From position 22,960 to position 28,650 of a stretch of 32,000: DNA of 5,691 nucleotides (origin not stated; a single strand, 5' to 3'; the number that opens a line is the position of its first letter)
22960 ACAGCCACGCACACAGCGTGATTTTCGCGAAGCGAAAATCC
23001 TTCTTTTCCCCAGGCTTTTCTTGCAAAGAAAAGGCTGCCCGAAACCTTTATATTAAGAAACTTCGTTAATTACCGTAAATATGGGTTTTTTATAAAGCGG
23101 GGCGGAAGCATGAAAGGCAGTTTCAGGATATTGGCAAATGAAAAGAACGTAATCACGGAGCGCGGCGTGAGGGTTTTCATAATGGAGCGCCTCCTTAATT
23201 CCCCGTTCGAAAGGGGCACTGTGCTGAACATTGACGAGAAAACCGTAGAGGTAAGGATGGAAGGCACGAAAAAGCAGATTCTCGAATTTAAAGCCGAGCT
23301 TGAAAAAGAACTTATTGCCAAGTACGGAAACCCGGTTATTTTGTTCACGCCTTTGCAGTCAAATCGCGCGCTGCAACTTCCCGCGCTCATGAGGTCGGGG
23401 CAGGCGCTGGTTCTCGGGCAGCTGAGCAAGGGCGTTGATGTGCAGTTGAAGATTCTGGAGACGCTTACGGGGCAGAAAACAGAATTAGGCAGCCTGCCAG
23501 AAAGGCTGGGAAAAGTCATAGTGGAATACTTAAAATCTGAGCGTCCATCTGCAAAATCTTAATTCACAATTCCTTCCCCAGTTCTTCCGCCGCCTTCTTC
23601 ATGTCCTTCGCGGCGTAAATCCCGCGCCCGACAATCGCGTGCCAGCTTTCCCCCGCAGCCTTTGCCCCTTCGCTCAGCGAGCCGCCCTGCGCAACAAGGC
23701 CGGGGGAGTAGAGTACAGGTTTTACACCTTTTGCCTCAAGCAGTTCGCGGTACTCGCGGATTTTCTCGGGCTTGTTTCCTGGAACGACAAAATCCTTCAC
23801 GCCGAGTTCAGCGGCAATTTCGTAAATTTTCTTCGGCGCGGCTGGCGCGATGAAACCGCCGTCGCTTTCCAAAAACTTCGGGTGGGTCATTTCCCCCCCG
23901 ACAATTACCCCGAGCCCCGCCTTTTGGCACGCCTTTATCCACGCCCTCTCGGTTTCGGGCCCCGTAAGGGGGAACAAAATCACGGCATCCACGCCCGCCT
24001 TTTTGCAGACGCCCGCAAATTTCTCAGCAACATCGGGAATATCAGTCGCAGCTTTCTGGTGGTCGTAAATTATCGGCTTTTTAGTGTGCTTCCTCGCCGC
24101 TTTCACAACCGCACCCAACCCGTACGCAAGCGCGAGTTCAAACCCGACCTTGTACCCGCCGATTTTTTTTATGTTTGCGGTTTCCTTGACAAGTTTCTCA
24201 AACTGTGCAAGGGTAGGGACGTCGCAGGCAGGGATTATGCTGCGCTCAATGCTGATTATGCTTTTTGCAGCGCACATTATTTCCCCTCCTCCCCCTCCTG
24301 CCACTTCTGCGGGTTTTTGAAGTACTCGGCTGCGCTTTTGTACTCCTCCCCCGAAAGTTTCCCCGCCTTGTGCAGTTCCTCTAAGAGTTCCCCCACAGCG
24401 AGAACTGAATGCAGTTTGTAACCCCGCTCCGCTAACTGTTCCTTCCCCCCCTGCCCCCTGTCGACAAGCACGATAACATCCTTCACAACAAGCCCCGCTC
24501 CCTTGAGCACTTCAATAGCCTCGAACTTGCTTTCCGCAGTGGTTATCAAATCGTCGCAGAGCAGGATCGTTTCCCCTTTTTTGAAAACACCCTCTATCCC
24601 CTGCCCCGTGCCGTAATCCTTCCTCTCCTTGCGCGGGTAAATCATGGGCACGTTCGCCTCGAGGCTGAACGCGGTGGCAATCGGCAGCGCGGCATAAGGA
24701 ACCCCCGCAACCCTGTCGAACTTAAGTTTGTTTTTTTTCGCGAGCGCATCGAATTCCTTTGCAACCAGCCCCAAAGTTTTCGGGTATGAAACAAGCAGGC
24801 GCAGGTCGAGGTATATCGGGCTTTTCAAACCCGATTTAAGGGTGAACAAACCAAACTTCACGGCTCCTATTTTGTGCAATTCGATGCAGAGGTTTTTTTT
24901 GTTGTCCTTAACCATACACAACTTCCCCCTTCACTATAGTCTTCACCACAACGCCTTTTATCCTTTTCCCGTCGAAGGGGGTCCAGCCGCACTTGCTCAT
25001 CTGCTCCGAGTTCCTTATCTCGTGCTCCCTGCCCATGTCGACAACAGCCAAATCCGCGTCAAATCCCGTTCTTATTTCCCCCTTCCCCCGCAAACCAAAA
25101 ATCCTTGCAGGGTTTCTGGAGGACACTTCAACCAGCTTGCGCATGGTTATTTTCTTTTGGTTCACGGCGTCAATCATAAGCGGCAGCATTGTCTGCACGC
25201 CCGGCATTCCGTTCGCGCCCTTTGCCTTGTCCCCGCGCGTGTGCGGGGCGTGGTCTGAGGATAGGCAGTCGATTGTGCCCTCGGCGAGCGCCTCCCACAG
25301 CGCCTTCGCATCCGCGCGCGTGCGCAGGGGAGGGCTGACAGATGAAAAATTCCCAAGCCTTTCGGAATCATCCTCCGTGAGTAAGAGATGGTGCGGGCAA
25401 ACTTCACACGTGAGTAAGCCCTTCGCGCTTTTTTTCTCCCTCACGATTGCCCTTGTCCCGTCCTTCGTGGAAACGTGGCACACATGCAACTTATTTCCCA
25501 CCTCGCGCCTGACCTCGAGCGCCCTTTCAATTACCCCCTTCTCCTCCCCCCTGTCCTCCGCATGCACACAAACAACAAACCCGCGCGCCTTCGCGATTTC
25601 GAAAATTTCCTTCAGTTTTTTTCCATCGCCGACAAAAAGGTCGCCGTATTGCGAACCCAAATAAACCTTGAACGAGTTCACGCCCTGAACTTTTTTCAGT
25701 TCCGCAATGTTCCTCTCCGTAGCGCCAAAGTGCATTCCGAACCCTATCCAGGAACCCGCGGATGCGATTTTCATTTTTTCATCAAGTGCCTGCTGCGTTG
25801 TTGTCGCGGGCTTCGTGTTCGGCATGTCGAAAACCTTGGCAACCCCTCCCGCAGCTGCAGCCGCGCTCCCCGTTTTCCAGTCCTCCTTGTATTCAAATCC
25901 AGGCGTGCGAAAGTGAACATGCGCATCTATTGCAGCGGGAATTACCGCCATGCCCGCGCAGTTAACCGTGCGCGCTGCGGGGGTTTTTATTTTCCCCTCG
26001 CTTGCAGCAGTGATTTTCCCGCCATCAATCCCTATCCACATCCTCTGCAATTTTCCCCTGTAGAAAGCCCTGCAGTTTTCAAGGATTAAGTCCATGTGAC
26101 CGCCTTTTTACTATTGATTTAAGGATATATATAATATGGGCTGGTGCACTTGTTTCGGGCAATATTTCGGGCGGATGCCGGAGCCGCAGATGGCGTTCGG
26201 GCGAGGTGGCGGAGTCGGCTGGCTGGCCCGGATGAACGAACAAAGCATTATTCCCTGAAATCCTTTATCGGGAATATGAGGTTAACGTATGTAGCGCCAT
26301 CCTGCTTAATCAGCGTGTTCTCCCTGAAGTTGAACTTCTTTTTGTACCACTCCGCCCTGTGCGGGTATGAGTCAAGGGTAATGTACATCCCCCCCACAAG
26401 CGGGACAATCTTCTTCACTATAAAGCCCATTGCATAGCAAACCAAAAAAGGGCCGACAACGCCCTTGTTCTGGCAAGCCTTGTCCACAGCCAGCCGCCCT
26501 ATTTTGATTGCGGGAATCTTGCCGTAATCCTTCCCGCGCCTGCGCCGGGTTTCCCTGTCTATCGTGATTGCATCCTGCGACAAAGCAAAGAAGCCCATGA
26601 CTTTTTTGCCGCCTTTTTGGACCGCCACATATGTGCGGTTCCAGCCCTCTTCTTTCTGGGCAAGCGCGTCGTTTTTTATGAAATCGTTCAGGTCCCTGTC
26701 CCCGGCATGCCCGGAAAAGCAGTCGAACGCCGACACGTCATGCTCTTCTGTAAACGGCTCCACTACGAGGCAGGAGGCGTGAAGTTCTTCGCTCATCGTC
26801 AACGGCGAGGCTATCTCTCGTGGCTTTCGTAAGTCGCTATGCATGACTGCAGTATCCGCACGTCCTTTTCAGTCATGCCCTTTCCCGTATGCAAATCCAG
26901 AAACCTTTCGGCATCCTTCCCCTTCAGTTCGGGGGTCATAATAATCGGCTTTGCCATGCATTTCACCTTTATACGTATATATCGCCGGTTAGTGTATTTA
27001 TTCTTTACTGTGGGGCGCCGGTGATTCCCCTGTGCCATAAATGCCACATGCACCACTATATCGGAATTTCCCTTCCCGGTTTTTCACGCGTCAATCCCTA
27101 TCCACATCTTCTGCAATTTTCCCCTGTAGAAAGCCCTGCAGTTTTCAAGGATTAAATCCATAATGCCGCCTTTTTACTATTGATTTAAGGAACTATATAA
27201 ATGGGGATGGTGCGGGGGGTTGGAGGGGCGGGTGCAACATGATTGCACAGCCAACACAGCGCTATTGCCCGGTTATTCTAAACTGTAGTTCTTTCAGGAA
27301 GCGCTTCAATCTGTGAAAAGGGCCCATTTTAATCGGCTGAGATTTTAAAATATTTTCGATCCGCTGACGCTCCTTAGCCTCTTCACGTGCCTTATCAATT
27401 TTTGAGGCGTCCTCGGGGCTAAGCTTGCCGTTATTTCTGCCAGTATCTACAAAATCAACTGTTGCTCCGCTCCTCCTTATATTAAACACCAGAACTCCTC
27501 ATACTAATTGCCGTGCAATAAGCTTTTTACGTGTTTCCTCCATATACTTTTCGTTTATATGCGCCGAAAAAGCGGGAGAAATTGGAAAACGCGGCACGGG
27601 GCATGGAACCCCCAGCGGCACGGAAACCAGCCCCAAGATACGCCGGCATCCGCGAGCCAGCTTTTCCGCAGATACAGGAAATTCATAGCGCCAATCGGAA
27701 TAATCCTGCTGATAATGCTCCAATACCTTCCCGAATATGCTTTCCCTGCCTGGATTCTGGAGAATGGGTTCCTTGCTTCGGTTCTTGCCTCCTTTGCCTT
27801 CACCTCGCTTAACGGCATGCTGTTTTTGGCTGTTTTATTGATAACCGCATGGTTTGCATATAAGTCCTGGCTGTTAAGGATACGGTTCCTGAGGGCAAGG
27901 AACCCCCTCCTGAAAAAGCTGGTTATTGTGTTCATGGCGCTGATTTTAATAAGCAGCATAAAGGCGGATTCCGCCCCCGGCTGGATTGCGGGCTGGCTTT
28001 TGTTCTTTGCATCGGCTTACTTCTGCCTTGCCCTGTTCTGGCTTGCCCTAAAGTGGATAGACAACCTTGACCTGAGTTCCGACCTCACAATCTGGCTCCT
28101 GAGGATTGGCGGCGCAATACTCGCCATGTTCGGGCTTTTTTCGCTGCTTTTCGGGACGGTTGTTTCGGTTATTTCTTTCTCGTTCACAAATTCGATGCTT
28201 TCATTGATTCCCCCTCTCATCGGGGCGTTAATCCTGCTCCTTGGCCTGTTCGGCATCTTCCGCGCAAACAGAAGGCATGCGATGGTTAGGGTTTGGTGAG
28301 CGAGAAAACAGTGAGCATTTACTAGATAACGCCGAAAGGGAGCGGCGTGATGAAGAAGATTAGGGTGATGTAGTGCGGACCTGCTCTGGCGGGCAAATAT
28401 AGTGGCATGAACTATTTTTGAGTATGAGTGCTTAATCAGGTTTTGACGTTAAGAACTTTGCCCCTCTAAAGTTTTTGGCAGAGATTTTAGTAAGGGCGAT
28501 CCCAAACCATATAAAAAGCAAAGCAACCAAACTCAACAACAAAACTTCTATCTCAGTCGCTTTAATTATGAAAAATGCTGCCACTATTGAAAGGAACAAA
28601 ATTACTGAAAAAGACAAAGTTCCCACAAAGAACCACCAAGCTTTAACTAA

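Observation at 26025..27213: Toxin-antitoxin cassette captured between about 124-bp direct repeats that duplicate the pyrC promoter and 5' coding end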

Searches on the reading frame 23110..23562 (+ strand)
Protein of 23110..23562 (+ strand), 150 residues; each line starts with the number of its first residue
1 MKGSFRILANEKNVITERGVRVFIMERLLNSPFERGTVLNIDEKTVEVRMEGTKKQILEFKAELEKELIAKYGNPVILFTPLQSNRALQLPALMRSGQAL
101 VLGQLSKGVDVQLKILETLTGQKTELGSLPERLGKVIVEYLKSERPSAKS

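Call 8: search_protein_families(library=pfam, proteins=[window:23110-23562:+], max_evalue=0.01)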
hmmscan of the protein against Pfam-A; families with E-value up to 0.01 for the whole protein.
window:23110-23562:+ (150 aa): 1 family
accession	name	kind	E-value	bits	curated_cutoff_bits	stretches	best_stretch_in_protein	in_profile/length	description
PF00708.24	Acylphosphatase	-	0.0047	17.6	22.5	1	35-67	28-60/85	Acylphosphatase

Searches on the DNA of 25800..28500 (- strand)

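Call 71: search_rna_families(source=window, start=25800, end=28500, threshold=evalue, max_evalue=1)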
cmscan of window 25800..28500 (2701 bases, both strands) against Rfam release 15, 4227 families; matches with E-value up to 1: 1.
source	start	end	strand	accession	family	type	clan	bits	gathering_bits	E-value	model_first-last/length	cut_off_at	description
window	25887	26008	-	RF00058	HgcF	Gene; snRNA; snoRNA; HACA-box;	-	20.4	70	0.065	1-168/168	no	HgcF RNA (Pab35)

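Call 85: search_dna_similar(query=window:26014-27330:-, collection=plasmids, mode=distant, max_rows=10)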
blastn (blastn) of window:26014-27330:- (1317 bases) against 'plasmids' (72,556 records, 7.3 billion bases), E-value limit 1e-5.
No match.

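Call 86: search_dna_similar(query=window:26014-27330:-, collection=phages, mode=distant, max_rows=10)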
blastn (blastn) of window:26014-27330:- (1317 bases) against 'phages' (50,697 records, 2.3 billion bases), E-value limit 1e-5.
No match.

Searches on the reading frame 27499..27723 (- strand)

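Call 52: search_protein_families(library=phrogs, proteins=[window:27499-27723:-], max_evalue=0.1)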
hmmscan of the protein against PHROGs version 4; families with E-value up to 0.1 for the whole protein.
window:27499-27723:- (74 aa): 1 family
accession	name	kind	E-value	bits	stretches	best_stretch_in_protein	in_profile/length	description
phrog_21599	-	unknown function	0.071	14.3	0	43-68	2-26/84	-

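Call 53: search_protein_families(library=padloc, proteins=[window:27499-27723:-], max_evalue=0.1)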
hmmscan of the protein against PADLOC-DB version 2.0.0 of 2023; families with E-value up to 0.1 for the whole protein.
window:27499-27723:- (74 aa): 0 families
